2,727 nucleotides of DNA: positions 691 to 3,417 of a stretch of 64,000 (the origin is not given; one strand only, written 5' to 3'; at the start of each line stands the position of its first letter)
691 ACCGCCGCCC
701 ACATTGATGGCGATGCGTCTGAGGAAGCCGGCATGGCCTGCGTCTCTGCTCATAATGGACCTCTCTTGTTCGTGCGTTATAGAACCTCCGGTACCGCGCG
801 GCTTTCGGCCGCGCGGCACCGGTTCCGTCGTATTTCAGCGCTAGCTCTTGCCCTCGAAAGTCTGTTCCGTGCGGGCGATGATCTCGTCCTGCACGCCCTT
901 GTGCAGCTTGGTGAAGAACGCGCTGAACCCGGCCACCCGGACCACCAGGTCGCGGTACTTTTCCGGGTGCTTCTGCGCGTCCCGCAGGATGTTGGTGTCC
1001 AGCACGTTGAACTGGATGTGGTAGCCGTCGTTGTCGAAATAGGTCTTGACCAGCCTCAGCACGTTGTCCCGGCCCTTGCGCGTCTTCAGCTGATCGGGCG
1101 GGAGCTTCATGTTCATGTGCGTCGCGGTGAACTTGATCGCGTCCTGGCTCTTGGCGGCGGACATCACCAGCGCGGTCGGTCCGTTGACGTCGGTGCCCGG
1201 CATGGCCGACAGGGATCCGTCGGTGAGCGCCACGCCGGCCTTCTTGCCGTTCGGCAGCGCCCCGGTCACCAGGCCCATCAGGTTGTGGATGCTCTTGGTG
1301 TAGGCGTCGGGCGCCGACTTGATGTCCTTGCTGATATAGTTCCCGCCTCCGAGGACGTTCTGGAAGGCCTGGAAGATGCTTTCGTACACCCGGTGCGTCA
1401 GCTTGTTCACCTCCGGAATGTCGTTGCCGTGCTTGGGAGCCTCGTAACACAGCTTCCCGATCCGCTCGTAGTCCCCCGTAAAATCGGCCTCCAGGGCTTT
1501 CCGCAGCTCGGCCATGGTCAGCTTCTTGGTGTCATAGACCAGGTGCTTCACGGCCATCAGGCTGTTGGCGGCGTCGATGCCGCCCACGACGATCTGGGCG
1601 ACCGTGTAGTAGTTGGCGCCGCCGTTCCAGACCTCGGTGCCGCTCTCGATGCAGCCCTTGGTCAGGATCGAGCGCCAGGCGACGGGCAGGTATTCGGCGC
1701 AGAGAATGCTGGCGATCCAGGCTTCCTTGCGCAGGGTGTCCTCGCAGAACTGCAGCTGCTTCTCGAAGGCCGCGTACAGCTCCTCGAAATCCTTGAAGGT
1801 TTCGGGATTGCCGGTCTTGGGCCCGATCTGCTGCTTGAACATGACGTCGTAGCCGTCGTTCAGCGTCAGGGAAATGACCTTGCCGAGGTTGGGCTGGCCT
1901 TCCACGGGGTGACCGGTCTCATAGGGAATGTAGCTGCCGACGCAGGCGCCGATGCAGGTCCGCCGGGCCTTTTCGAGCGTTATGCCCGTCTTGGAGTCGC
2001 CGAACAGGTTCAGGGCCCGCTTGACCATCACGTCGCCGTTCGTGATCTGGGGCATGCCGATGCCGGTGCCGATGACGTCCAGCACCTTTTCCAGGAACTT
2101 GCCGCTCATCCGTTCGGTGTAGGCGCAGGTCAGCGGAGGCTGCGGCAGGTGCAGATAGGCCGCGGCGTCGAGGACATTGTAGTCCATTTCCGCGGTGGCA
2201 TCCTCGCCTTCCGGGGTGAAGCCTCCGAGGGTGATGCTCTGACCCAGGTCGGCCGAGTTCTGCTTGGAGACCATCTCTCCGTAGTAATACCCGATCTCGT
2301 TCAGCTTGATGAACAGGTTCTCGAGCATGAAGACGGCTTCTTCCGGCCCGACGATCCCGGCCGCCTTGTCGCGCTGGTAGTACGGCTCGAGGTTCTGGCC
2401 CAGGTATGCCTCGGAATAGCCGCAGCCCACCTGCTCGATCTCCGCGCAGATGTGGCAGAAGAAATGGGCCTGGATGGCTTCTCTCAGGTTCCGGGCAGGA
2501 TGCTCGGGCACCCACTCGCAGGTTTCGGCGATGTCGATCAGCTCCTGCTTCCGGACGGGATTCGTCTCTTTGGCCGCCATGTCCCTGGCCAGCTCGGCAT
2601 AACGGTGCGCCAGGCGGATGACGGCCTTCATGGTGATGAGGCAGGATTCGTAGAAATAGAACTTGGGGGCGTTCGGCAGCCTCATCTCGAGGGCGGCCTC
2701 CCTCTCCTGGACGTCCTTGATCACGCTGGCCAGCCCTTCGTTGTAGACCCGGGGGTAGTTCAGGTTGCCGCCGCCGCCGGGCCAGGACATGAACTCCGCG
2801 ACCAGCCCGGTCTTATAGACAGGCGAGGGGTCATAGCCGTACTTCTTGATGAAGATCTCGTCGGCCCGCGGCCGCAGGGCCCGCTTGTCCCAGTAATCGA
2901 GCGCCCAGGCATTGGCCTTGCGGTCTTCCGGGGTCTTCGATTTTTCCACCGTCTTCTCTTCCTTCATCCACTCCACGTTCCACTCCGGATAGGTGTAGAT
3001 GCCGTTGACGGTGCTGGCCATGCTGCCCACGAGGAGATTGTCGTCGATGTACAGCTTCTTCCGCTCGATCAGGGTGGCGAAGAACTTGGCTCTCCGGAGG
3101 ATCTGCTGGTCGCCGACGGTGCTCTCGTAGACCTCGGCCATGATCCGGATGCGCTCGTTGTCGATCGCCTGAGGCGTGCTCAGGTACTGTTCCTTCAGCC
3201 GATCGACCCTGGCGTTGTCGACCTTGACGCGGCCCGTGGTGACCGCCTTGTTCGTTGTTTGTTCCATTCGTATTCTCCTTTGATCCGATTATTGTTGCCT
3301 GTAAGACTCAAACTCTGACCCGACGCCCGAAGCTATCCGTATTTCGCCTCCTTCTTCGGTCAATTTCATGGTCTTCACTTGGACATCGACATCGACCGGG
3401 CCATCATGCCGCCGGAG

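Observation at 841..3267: Orphan glycyl radical enzyme whose Cys-loop lacks the eliminase glutamate, with no activase nearby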

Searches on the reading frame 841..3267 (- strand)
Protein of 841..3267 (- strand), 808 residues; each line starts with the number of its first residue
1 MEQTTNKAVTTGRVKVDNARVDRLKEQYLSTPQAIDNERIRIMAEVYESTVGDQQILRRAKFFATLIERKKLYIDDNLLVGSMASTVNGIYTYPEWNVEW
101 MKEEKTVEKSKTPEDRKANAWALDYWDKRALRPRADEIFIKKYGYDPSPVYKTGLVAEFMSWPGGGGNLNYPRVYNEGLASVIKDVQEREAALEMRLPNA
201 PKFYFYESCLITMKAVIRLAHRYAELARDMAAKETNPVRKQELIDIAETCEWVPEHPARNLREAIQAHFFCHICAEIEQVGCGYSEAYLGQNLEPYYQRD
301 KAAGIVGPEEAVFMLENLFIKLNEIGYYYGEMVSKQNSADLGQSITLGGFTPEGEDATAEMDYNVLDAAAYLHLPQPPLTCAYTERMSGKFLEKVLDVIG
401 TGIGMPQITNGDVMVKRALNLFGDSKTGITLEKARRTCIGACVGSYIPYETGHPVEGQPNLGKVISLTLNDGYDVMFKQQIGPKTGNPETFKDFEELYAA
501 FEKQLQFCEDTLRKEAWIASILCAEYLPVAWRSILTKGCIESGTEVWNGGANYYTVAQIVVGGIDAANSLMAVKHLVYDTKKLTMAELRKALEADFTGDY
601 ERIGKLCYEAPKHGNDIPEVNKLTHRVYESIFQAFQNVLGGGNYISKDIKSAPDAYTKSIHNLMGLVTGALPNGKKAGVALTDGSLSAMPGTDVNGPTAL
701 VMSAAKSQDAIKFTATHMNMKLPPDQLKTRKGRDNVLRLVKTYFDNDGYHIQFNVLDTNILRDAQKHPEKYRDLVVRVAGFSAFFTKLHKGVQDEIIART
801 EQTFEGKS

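Call 4: search_protein_families(library=pfam, proteins=[window:841-3267:-])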
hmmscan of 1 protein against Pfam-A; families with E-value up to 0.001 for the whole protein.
window:841-3267:- (808 aa): 2 families
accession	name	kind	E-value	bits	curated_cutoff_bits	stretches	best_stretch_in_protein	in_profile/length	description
PF02901.20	PFL-like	-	4.7e-142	475.3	24.3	1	19-636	3-623/647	Pyruvate formate lyase-like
PF01228.26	Gly_radical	-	4.9e-28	98.2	22.2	1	685-786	4-106/106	Glycine radical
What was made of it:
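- On Glycyl radical enzyme superfamily (PFL-like): PF02901 at 4.7e-142 and PF01228 at 4.9e-28 (call 4).
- Pfam domains (call 4).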

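Call 5: search_protein_families(library=ncbifam, proteins=[window:841-3267:-])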
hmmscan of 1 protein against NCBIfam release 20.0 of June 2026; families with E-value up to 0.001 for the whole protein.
window:841-3267:- (808 aa): 12 families
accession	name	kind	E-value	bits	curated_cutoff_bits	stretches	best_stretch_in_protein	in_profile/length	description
NF043068.1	glycl_HYPD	equivalog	2.7e-145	485.4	1100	1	19-804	2-784/784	trans-4-hydroxy-L-proline dehydratase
TIGR01774.1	PFL2-3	subfamily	1.5e-141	473.2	678.2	1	19-802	4-784/786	formate C-acetyltransferase/glycerol dehydratase family glycyl radical enzyme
NF033718.1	indole_decarb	equivalog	2.6e-129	432.8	1100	2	121-596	167-644/868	indoleacetate decarboxylase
NF048011.1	SfplDhtHpsGDes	equivalog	3.4e-121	406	1000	1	15-803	20-820/821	(2S)-3-sulfopropanediol dehydratase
NF048009.1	SfplDhtHpfGKleb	equivalog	2.2e-116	389.9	1000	1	19-804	26-824/824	(2S)-3-sulfopropanediol dehydratase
TIGR04394.1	choline_CutC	equivalog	1.3e-115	387.7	1050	1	19-800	3-784/789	choline trimethylamine-lyase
NF033715.1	glycyl_HPDL_Lrg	equivalog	1.7e-103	347.1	1150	1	151-801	209-898/901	4-hydroxyphenylacetate decarboxylase large subunit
NF007437.0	PRK09983.1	equivalog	4.5e-102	342.5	1109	1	19-802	3-763/765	formate C-acetyltransferase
TIGR01255.1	pyr_form_ly_1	equivalog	8e-27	94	994.2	1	255-800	230-739/744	formate C-acetyltransferase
NF038360.1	rad_fix_GrcA3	exception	1.4e-19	69.9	158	1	733-800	6-73/78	autonomous glycyl radical cofactor GrcA3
NF008341.1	PRK11127.1-1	equivalog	6.3e-13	48.5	145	1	748-800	23-75/80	autonomous glycyl radical cofactor GrcA2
TIGR04365.1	spare_glycyl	equivalog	2.8e-09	37.3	170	1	746-800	67-121/126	autonomous glycyl radical cofactor GrcA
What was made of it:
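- On GRE 1,2-eliminases and GRE isomerases: The PFL2-3 subfamily scores 473 against 678 (call 5).
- On Pyruvate formate-lyase / TdcE: 94 bits against a cut-off of 994 (call 5).
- The protein scores 94 bits against TIGR01255, whose cut-off is 994 (call 5).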

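Call 9: search_solved_structures(query=window:841-3267:-, show_alignments=0, max_evalue=0.001)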
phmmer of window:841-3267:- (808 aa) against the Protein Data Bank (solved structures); distinct sequences matched with E-value up to 0.001: 37.
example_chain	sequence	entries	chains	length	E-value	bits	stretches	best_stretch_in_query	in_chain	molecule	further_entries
6vxc_A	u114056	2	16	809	1.2e-124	420.5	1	20-804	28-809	Trans-4-hydroxy-L-proline dehydratase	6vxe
1r8w_A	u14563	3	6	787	4.4e-113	382.2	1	18-802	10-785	glycerol dehydratase | B12-independent glycerol dehydratase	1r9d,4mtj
5i2a_A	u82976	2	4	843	3.7e-108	366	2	19-597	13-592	Diol-dehydratase | Diol dehydratase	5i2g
9f3w_A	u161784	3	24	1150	1.8e-103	350.5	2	19-800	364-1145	Choline trimethylamine-lyase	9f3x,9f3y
8iof_A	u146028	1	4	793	8.2e-101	341.7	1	20-801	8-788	Benzylsuccinate synthase alpha subunit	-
8id1_A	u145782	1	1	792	2.1e-100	340.3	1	20-801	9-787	Formate C-acetyltransferase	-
9rco_A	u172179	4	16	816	2e-98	333.8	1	19-804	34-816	Glycyl radical protein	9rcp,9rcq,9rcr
5kdp_A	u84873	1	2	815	1.1e-93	318.1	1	21-800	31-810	Choline trimethylamine-lyase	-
5fay_A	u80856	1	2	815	1.4e-93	317.8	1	21-800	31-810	Choline trimethylamine-lyase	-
9r0v_A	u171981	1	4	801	1.5e-93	317.6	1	20-800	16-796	Choline trimethylamine-lyase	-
5fau_A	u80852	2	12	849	1.8e-93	317.4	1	20-800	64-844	Choline trimethylamine-lyase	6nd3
5faw_A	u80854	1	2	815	1.9e-93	317.3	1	21-800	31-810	Choline trimethylamine-lyase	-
5fav_A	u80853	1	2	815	1.9e-93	317.3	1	21-800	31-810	Choline trimethylamine-lyase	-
6vue_A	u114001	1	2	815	1.9e-93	317.3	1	21-800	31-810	Choline trimethylamine-lyase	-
9ht9_A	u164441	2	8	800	2e-93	317.3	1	22-800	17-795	Choline trimethylamine-lyase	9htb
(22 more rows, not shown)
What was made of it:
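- PFL is the most distant solved relative (E = 4.6e-24, call 9).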

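Call 10: find_homologous_proteins(query=window:841-3267:-, max_evalue=1e-10)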
Query window:841-3267:- (808 aa): 556 proteins with E <= 1e-10 among 8000 candidates; the best 120 are listed.
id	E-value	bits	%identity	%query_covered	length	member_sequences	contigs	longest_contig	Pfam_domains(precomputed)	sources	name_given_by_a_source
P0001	0.0e+0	1847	99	100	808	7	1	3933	PF02901.21,PF01228.27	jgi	jgi:formate C-acetyltransferase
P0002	0.0e+0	1604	85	98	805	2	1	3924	PF02901.21,PF01228.27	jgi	jgi:pyruvate formate-lyase/glycerol dehydratase family glycyl radical enzyme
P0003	0.0e+0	1604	84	100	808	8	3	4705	PF02901.21,PF01228.27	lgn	-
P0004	0.0e+0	1602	85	98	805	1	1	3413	PF02901.21,PF01228.27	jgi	jgi:pyruvate formate-lyase/glycerol dehydratase family glycyl radical enzyme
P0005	0.0e+0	1600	85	98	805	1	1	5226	PF02901.21,PF01228.27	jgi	jgi:pyruvate formate-lyase/glycerol dehydratase family glycyl radical enzyme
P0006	0.0e+0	1597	85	98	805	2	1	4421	PF02901.21,PF01228.27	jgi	jgi:pyruvate formate-lyase/glycerol dehydratase family glycyl radical enzyme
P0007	0.0e+0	1597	84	98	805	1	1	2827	PF02901.21,PF01228.27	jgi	jgi:trans-4-hydroxy-L-proline dehydratase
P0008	0.0e+0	1596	85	98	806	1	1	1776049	PF02901.21,PF01228.27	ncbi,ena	-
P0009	0.0e+0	1591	84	98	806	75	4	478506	PF02901.21,PF01228.27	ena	-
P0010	0.0e+0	1590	85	98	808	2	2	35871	PF02901.21,PF01228.27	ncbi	-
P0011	0.0e+0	1588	83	100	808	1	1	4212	PF02901.21,PF01228.27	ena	-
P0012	0.0e+0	1588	84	99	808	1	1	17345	PF02901.21,PF01228.27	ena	-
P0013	0.0e+0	1585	82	100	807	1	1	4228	PF02901.21,PF01228.27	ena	-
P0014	0.0e+0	1585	82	100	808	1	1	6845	PF02901.21,PF01228.27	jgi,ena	-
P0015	0.0e+0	1585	83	99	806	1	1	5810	PF02901.21,PF01228.27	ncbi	-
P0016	0.0e+0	1585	82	100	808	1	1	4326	PF02901.21,PF01228.27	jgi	-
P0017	0.0e+0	1585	83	99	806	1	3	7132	PF02901.21,PF01228.27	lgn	-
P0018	0.0e+0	1585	84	99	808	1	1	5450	PF02901.21,PF01228.27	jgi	jgi:formate C-acetyltransferase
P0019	0.0e+0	1585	84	98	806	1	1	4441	PF02901.21,PF01228.27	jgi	jgi:pyruvate formate-lyase/glycerol dehydratase family glycyl radical enzyme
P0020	0.0e+0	1584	82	100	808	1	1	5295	PF02901.21,PF01228.27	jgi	-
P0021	0.0e+0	1580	84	99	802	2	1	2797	PF02901.21,PF01228.27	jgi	jgi:pyruvate formate-lyase/glycerol dehydratase family glycyl radical enzyme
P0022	0.0e+0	1580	84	98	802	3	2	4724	PF02901.21,PF01228.27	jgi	jgi:formate C-acetyltransferase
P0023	0.0e+0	1580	83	99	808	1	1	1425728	PF02901.21,PF01228.27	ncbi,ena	-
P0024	0.0e+0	1580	82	100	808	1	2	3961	PF02901.21,PF01228.27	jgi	jgi:pyruvate formate-lyase/glycerol dehydratase family glycyl radical enzyme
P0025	0.0e+0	1579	82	100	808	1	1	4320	PF02901.21,PF01228.27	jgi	jgi:pyruvate formate-lyase/glycerol dehydratase family glycyl radical enzyme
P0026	0.0e+0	1578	83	99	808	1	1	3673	PF02901.21,PF01228.27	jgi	-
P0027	0.0e+0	1573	83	98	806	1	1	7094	PF02901.21,PF01228.27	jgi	jgi:pyruvate formate-lyase/glycerol dehydratase family glycyl radical enzyme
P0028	0.0e+0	1570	82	99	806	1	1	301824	PF02901.21,PF01228.27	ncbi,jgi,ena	-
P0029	0.0e+0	1569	82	99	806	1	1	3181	PF02901.21,PF01228.27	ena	-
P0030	0.0e+0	1568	82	99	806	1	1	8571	PF02901.21,PF01228.27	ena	-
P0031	0.0e+0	1567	83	100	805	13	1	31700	PF02901.21,PF01228.27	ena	-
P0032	0.0e+0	1563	82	99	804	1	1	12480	PF02901.21,PF01228.27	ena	-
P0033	0.0e+0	1560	83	98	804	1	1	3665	PF02901.21,PF01228.27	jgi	jgi:pyruvate-formate lyase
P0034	0.0e+0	1556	83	98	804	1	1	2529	PF02901.21,PF01228.27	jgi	jgi:pyruvate formate-lyase/glycerol dehydratase family glycyl radical enzyme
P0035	0.0e+0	1556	82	99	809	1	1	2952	PF02901.21,PF01228.27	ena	-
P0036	0.0e+0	1554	82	100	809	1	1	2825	PF02901.21,PF01228.27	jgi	-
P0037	0.0e+0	1549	82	99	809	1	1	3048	PF02901.21,PF01228.27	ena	-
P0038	0.0e+0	1545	83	99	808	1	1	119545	PF02901.21,PF01228.27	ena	-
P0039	0.0e+0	1544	81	99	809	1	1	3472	PF02901.21,PF01228.27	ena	-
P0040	0.0e+0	1542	81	100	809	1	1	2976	PF02901.21,PF01228.27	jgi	jgi:formate C-acetyltransferase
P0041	0.0e+0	1535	81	98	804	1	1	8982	PF02901.21,PF01228.27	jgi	jgi:trans-4-hydroxy-L-proline dehydratase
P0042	0.0e+0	1535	81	99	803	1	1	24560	PF02901.21,PF01228.27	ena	-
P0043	0.0e+0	1533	81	99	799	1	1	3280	PF02901.21,PF01228.27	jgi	jgi:pyruvate formate-lyase/glycerol dehydratase family glycyl radical enzyme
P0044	0.0e+0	1530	81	100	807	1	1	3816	PF02901.21,PF01228.27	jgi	jgi:trans-4-hydroxy-L-proline dehydratase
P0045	0.0e+0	1529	80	100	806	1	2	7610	PF02901.21,PF01228.27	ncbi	-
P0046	0.0e+0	1529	81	99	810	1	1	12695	PF02901.21,PF01228.27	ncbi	-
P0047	0.0e+0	1519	80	99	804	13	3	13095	PF02901.21,PF01228.27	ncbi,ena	-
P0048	0.0e+0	1518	80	100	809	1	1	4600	PF02901.21,PF01228.27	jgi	-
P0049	0.0e+0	1517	81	98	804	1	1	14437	PF02901.21,PF01228.27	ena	-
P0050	0.0e+0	1516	81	99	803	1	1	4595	PF02901.21,PF01228.27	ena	-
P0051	0.0e+0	1515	81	99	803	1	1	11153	PF02901.21,PF01228.27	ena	-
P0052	0.0e+0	1515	80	99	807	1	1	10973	PF02901.21,PF01228.27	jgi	-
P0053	0.0e+0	1514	82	98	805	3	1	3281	PF02901.21,PF01228.27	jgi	-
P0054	0.0e+0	1513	80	99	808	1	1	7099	PF02901.21,PF01228.27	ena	-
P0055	0.0e+0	1512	79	99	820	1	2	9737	PF02901.21,PF01228.27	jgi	-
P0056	0.0e+0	1511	80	99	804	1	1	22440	PF02901.21,PF01228.27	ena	-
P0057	0.0e+0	1510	80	99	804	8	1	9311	PF02901.21,PF01228.27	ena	-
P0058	0.0e+0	1507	80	100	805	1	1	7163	PF02901.21,PF01228.27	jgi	jgi:trans-4-hydroxy-L-proline dehydratase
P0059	0.0e+0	1507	80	99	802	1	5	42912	PF02901.21,PF01228.27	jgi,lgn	jgi:formate C-acetyltransferase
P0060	0.0e+0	1506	80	98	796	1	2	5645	PF02901.21,PF01228.27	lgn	-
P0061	0.0e+0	1506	80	100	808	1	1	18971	PF02901.21,PF01228.27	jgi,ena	-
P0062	0.0e+0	1506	79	99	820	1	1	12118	PF02901.21,PF01228.27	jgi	-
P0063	0.0e+0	1505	79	99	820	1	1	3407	PF02901.21,PF01228.27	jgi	-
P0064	0.0e+0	1505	79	99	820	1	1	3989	PF02901.21,PF01228.27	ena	-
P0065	0.0e+0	1504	79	99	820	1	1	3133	PF02901.21,PF01228.27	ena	-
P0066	0.0e+0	1504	80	100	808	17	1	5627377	PF02901.21,PF01228.27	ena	-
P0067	0.0e+0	1503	79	99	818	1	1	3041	PF02901.21,PF01228.27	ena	-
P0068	0.0e+0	1503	79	98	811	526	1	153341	PF02901.21,PF01228.27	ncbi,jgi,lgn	ncbi:MAG: pyruvate formate lyase family protein [Thermoanaerobaculia bacterium]|jgi:formate C-acetyl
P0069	0.0e+0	1502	80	99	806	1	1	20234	PF02901.21,PF01228.27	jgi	jgi:formate C-acetyltransferase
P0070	0.0e+0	1501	79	99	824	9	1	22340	PF02901.21,PF01228.27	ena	-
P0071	0.0e+0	1501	79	100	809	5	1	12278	PF02901.21,PF01228.27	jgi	jgi:formate C-acetyltransferase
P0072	0.0e+0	1501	80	99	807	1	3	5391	PF02901.21,PF01228.27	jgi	jgi:pyruvate formate-lyase/glycerol dehydratase family glycyl radical enzyme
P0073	0.0e+0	1501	79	99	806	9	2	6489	PF02901.21,PF01228.27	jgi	jgi:pyruvate formate-lyase/glycerol dehydratase family glycyl radical enzyme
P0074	0.0e+0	1498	80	98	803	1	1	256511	PF02901.21,PF01228.27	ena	-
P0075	0.0e+0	1497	79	100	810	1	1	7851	PF02901.21,PF01228.27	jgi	-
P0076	0.0e+0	1497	79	100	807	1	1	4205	PF02901.21,PF01228.27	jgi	-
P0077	0.0e+0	1497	80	98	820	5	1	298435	PF02901.21,PF01228.27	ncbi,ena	-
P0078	0.0e+0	1495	78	99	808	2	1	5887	PF02901.21,PF01228.27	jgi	jgi:pyruvate formate-lyase/glycerol dehydratase family glycyl radical enzyme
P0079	0.0e+0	1495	79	100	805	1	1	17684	PF02901.21,PF01228.27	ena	-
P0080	0.0e+0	1495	79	100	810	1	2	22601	PF02901.21,PF01228.27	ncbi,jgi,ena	-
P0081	0.0e+0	1493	79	100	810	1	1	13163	PF02901.21,PF01228.27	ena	-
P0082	0.0e+0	1493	79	100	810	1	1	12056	PF02901.21,PF01228.27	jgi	jgi:formate C-acetyltransferase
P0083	0.0e+0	1490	79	99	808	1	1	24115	PF02901.21,PF01228.27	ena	-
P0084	0.0e+0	1490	79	100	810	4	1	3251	PF02901.21,PF01228.27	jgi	jgi:pyruvate formate-lyase/glycerol dehydratase family glycyl radical enzyme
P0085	0.0e+0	1489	79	100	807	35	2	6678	PF02901.21,PF01228.27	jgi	jgi:pyruvate formate-lyase/glycerol dehydratase family glycyl radical enzyme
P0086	0.0e+0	1489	78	98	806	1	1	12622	PF02901.21,PF01228.27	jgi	jgi:formate C-acetyltransferase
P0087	0.0e+0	1489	79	100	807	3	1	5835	PF02901.21,PF01228.27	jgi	-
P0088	0.0e+0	1489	80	100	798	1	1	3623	PF02901.21,PF01228.27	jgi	jgi:pyruvate formate-lyase/glycerol dehydratase family glycyl radical enzyme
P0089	0.0e+0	1487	78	100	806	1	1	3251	PF02901.21,PF01228.27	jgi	jgi:formate C-acetyltransferase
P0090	0.0e+0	1484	80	98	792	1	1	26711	PF02901.21,PF01228.27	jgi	jgi:formate C-acetyltransferase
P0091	0.0e+0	1478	78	100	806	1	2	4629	PF02901.21,PF01228.27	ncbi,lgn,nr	ncbi:MAG: hypothetical protein IH583_11415 [Candidatus Aminicenantes bacterium]|nr:hypothetical prot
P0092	0.0e+0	1477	78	100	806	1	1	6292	PF02901.21,PF01228.27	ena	-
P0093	0.0e+0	1477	79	98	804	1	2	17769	PF02901.21,PF01228.27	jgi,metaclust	metaclust:\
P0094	0.0e+0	1477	78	100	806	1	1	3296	PF02901.21,PF01228.27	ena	-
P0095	0.0e+0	1477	78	100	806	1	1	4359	PF02901.21,PF01228.27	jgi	jgi:pyruvate formate-lyase/glycerol dehydratase family glycyl radical enzyme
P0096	0.0e+0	1477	79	99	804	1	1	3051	PF02901.21,PF01228.27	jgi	jgi:pyruvate formate-lyase/glycerol dehydratase family glycyl radical enzyme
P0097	0.0e+0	1476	80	99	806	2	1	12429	PF02901.21,PF01228.27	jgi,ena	-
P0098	0.0e+0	1476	78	99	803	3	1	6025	PF02901.21,PF01228.27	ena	-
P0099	0.0e+0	1475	78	99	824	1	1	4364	PF02901.21,PF01228.27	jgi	-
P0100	0.0e+0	1475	78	100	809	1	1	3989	PF02901.21,PF01228.27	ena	-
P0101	0.0e+0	1475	78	100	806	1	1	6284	PF02901.21,PF01228.27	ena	-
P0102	0.0e+0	1474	80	98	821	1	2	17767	PF02901.21,PF01228.27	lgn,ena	-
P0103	0.0e+0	1474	78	99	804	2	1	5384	PF02901.21,PF01228.27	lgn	-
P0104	0.0e+0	1474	78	100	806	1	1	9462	PF02901.21,PF01228.27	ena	-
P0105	0.0e+0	1474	78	99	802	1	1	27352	PF02901.21,PF01228.27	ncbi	ncbi:pyruvate formate lyase family protein [Chloroflexota bacterium]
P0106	0.0e+0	1473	79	98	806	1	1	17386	PF02901.21,PF01228.27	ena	-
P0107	0.0e+0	1472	77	100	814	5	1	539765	PF02901.21,PF01228.27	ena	-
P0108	0.0e+0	1472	78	98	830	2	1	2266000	PF02901.21,PF01228.27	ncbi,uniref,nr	ncbi:pyruvate formate lyase family protein [Flavihumibacter profundi]|uniref:pyruvate formate lyase 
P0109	0.0e+0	1471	79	99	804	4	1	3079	PF02901.21,PF01228.27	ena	-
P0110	0.0e+0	1470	77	100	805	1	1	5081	PF02901.21,PF01228.27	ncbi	ncbi:MAG: pyruvate formate lyase family protein [Pseudomonadota bacterium]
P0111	0.0e+0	1468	78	100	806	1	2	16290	PF02901.21,PF01228.27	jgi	jgi:pyruvate formate-lyase/glycerol dehydratase family glycyl radical enzyme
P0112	0.0e+0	1468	78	100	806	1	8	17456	PF02901.21,PF01228.27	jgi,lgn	jgi:pyruvate formate-lyase/glycerol dehydratase family glycyl radical enzyme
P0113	0.0e+0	1468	78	100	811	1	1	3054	PF02901.21,PF01228.27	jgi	-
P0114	0.0e+0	1466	79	99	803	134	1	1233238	PF02901.21,PF01228.27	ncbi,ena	-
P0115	0.0e+0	1465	78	98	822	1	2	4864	PF02901.21,PF01228.27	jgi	jgi:pyruvate formate-lyase/glycerol dehydratase family glycyl radical enzyme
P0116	0.0e+0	1465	78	99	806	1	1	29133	PF02901.21,PF01228.27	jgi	jgi:formate C-acetyltransferase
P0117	0.0e+0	1463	78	98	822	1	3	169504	PF02901.21,PF01228.27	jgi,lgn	-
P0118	0.0e+0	1463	78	98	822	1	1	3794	PF02901.21,PF01228.27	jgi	-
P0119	0.0e+0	1461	78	99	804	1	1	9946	PF02901.21,PF01228.27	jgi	jgi:formate C-acetyltransferase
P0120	0.0e+0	1459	77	99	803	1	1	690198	PF02901.21,PF01228.27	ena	-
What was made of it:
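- Source names on homologues (call 10).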
